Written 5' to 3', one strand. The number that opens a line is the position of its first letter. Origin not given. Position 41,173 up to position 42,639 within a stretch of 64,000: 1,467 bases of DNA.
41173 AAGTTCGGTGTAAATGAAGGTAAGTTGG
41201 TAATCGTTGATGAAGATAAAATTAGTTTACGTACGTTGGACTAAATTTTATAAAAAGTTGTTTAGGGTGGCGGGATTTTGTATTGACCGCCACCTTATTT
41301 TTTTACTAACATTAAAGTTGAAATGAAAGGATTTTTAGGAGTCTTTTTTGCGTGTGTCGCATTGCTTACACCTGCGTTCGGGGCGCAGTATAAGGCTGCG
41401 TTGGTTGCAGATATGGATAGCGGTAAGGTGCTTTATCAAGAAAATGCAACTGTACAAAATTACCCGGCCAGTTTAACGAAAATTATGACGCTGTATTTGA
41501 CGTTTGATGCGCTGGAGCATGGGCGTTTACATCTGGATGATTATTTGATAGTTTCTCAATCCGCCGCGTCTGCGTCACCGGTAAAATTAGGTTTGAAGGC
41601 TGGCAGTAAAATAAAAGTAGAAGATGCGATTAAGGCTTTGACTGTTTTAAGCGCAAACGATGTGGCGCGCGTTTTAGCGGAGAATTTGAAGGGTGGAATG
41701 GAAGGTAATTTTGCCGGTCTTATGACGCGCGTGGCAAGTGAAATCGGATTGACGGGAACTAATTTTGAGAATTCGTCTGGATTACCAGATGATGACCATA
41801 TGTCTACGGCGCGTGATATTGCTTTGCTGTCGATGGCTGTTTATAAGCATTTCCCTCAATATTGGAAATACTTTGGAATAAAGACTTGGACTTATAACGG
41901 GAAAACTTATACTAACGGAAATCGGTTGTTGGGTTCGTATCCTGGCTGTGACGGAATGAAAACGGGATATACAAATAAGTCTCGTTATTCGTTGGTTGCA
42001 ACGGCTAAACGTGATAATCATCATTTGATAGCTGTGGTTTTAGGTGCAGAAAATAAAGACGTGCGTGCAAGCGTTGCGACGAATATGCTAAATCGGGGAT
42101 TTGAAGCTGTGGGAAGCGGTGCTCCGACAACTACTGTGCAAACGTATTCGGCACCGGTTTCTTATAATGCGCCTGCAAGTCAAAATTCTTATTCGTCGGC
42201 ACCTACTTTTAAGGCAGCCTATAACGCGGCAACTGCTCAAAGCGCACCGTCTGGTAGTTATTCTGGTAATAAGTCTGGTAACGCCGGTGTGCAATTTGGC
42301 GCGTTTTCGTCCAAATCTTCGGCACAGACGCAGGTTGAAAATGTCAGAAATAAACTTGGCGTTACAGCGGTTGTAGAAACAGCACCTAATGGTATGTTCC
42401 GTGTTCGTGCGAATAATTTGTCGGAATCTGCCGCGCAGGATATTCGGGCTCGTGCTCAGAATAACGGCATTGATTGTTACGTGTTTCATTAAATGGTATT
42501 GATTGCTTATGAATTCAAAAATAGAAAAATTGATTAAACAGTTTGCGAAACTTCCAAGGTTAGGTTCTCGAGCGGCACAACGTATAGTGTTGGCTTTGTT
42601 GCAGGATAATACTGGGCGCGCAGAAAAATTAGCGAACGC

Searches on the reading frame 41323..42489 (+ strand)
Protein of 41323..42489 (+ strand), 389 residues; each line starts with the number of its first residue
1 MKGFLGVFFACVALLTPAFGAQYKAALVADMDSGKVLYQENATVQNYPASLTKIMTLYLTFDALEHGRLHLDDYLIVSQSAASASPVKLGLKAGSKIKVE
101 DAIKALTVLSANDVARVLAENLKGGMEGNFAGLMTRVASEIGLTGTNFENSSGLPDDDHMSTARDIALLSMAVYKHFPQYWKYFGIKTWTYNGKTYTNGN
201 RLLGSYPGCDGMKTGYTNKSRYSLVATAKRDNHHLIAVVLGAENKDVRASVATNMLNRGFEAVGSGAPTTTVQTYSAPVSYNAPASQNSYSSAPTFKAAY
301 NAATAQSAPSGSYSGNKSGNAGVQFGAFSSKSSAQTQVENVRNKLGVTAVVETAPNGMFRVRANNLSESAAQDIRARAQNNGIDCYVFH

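Call 5: search_protein_families(library=pfam, proteins=[window:41323-42489:+], max_evalue=1)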
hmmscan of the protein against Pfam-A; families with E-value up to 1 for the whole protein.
window:41323-42489:+ (389 aa): 4 families
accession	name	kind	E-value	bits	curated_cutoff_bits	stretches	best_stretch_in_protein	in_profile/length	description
PF00768.25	Peptidase_S11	-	1.3e-57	195.5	27.6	1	24-243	13-238/239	D-alanyl-D-alanine carboxypeptidase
PF13354.11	Beta-lactamase2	-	1.3e-11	44.7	22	1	27-174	3-147/214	Beta-lactamase enzyme family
PF05036.18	SPOR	-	1.6e-08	35.2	21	1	318-387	2-74/76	SPOR domain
PF02113.21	Peptidase_S13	-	0.0058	15.9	22.8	1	17-64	12-59/444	D-Ala-D-Ala carboxypeptidase 3 (S13) family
